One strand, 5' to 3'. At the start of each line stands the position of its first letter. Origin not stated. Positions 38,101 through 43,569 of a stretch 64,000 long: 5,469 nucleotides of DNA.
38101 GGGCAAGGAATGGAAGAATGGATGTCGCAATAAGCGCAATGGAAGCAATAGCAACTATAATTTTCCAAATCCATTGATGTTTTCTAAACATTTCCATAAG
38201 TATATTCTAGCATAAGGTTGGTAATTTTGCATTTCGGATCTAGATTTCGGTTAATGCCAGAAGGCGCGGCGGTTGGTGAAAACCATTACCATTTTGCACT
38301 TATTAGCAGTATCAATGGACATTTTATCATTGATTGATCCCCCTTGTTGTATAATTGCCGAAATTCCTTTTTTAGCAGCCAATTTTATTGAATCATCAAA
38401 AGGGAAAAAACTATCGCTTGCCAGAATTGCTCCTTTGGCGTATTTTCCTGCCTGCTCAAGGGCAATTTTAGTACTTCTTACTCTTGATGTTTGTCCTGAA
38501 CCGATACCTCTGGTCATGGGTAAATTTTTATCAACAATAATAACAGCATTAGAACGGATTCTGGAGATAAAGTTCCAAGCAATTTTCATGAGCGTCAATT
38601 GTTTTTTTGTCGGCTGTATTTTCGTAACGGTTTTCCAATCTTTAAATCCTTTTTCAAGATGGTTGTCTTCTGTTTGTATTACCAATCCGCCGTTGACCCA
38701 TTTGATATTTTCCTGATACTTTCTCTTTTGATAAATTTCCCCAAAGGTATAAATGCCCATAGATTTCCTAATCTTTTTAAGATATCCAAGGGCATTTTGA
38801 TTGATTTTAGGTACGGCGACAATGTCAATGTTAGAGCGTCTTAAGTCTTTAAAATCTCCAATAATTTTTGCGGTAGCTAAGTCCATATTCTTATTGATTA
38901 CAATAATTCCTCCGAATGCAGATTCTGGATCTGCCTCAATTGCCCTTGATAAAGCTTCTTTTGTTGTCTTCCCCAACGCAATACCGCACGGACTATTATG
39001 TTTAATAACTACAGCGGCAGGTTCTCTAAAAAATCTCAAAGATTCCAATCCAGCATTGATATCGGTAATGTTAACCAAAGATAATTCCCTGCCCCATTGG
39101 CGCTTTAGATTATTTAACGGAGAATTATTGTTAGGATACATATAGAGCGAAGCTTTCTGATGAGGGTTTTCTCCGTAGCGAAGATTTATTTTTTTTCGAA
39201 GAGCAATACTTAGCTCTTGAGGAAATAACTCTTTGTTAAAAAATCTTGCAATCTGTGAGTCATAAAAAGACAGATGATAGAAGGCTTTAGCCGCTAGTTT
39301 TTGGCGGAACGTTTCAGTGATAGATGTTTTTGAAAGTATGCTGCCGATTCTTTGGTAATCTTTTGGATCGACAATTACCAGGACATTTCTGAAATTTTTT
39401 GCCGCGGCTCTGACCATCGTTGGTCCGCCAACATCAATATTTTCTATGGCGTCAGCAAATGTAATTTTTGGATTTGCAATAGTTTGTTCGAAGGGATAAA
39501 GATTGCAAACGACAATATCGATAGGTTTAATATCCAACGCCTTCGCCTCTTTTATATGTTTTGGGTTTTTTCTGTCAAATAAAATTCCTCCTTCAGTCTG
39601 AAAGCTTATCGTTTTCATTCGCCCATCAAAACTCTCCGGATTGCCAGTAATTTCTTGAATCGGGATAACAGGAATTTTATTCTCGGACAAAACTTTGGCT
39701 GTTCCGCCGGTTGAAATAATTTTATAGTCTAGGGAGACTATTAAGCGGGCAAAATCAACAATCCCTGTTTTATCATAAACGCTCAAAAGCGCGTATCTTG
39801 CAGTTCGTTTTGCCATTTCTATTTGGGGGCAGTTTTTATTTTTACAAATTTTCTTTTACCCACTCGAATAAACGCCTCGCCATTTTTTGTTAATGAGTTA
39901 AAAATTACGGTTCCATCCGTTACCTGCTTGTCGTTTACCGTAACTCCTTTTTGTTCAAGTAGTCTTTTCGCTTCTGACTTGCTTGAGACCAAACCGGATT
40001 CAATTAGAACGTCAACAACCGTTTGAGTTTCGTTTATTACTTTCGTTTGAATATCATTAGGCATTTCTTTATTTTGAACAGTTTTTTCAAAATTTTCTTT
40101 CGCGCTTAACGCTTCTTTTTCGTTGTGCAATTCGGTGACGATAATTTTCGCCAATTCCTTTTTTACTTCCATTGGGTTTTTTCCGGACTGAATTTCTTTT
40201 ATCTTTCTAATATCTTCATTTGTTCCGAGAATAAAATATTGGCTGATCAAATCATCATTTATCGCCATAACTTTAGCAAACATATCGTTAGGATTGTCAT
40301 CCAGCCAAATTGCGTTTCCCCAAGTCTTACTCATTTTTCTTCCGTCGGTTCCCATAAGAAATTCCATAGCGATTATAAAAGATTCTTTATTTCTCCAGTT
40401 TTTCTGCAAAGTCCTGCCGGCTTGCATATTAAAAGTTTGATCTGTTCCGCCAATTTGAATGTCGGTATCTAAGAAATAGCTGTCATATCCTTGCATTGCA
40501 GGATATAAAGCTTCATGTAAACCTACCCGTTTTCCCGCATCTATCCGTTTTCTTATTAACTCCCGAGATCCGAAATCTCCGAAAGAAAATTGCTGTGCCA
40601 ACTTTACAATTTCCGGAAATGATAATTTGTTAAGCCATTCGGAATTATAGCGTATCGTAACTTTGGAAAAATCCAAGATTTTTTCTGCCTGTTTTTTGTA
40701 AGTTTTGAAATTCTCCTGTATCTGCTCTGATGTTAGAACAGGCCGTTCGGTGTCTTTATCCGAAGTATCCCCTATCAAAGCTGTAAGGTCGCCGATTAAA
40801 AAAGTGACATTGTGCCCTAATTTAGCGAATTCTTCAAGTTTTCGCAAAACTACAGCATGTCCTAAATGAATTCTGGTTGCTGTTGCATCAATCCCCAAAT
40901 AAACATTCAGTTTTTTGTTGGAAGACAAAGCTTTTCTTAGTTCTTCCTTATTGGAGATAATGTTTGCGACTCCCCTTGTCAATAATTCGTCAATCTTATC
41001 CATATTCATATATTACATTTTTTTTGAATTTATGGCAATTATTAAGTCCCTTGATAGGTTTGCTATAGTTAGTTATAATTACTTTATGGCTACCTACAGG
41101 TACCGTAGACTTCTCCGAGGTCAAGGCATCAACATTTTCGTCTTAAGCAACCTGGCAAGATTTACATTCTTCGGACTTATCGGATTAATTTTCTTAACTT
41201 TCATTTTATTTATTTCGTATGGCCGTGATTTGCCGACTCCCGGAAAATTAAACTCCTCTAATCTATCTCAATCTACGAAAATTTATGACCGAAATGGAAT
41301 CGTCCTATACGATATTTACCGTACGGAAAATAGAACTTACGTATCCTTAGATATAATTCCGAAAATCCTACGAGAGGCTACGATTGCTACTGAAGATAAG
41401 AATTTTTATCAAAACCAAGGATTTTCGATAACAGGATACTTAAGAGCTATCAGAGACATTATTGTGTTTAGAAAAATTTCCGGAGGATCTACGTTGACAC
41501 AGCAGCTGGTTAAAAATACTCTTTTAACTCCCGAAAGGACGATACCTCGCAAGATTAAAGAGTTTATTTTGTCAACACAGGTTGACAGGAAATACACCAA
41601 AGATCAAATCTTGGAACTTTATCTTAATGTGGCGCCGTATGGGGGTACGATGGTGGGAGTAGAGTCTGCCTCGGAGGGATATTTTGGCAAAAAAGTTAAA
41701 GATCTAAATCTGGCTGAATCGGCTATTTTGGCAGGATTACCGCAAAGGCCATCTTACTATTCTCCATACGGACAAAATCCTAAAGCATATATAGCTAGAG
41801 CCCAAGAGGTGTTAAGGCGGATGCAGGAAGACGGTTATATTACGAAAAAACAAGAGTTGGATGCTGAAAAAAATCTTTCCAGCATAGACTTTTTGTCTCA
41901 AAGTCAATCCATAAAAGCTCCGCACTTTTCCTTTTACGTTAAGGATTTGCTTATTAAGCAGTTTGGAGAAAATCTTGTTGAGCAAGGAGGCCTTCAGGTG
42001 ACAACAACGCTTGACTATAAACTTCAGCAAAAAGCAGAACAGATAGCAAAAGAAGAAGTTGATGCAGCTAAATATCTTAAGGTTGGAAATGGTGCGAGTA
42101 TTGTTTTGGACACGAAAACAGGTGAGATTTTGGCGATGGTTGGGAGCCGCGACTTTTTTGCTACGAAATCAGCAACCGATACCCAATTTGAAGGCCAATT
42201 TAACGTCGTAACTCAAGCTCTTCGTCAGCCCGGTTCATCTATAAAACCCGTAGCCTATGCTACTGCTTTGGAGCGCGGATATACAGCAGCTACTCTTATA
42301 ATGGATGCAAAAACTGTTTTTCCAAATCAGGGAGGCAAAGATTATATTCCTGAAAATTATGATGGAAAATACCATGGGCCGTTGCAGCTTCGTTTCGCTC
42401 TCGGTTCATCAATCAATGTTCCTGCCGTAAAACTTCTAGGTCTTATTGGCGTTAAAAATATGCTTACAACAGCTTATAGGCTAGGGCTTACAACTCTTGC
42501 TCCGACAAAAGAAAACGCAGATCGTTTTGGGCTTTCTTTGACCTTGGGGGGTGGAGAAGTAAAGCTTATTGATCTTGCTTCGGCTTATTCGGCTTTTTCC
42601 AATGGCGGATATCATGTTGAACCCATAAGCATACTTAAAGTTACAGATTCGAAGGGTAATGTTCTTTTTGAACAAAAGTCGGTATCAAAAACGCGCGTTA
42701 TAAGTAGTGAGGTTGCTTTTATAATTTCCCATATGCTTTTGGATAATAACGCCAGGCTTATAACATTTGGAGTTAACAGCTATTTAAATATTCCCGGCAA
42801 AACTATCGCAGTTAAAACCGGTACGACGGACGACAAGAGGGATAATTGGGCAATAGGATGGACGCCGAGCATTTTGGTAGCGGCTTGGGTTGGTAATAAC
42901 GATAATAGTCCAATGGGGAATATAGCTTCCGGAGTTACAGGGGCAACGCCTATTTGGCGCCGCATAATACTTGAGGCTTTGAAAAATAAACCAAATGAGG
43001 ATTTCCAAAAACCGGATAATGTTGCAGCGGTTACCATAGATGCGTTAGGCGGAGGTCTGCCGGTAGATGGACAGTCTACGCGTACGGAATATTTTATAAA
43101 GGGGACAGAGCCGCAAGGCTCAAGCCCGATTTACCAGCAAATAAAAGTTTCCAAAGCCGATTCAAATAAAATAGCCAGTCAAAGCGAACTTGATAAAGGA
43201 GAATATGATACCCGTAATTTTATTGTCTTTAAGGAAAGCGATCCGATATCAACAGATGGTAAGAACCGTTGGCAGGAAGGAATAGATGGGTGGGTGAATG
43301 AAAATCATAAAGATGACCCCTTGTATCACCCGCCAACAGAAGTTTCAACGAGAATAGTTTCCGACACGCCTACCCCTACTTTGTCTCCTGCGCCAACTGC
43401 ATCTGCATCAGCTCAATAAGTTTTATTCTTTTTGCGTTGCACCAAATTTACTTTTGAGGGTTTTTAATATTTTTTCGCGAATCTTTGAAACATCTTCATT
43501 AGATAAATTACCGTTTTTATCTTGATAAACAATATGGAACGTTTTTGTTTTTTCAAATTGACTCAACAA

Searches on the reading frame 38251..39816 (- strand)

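Call 22: search_protein_families(library=pfam, proteins=[window:38251-39816:-], max_evalue=0.00001)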
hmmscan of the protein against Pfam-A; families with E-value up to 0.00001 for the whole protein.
window:38251-39816:- (521 aa): 2 families
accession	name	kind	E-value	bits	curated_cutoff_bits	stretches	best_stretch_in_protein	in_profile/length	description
PF01808.24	AICARFT_IMPCHas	-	2e-88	297.3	25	1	138-455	1-311/311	AICARFT/IMPCHase bienzyme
PF02142.27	MGS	-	5.9e-21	74.8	24.1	1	18-133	1-94/94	MGS-like domain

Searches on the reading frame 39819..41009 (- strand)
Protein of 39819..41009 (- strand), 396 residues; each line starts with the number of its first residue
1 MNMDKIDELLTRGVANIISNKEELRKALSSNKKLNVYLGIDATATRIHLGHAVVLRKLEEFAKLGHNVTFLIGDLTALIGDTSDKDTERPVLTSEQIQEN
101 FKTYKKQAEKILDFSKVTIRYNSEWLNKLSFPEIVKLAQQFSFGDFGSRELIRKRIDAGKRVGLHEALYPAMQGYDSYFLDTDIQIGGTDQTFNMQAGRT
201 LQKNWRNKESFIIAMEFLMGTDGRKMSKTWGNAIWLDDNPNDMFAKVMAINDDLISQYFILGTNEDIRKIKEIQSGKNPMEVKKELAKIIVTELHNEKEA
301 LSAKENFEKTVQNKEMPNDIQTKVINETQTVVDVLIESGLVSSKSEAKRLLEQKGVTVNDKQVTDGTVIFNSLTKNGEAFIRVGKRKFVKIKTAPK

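Call 22: search_protein_families(library=pfam, proteins=[window:39819-41009:-], max_evalue=0.00001)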
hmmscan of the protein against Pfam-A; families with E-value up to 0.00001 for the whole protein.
window:39819-41009:- (396 aa): 3 families
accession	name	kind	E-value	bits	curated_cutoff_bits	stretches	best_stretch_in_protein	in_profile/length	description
PF00579.31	tRNA-synt_1b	-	1.9e-65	221.6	21.1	1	31-311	3-291/292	tRNA synthetases class I (W and Y)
PF22421.1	SYY_C-terminal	-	7.5e-10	39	27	1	321-389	11-81/83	Tyrosine--tRNA ligase SYY-like C-terminal domain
PF01479.30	S4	-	9.1e-07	29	22.8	1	333-365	5-37/48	S4 domain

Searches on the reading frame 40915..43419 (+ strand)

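Call 22: search_protein_families(library=pfam, proteins=[window:40915-43419:+], max_evalue=0.00001)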
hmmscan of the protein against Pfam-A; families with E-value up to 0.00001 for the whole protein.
window:40915-43419:+ (834 aa): 2 families
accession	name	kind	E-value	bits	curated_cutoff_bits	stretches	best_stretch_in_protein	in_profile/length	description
PF00912.28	Transgly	-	1.4e-57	194.4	27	1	131-304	5-178/178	Transglycosylase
PF00905.27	Transpeptidase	-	1.7e-22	80.5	22.1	1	394-665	2-281/299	Penicillin binding protein transpeptidase domain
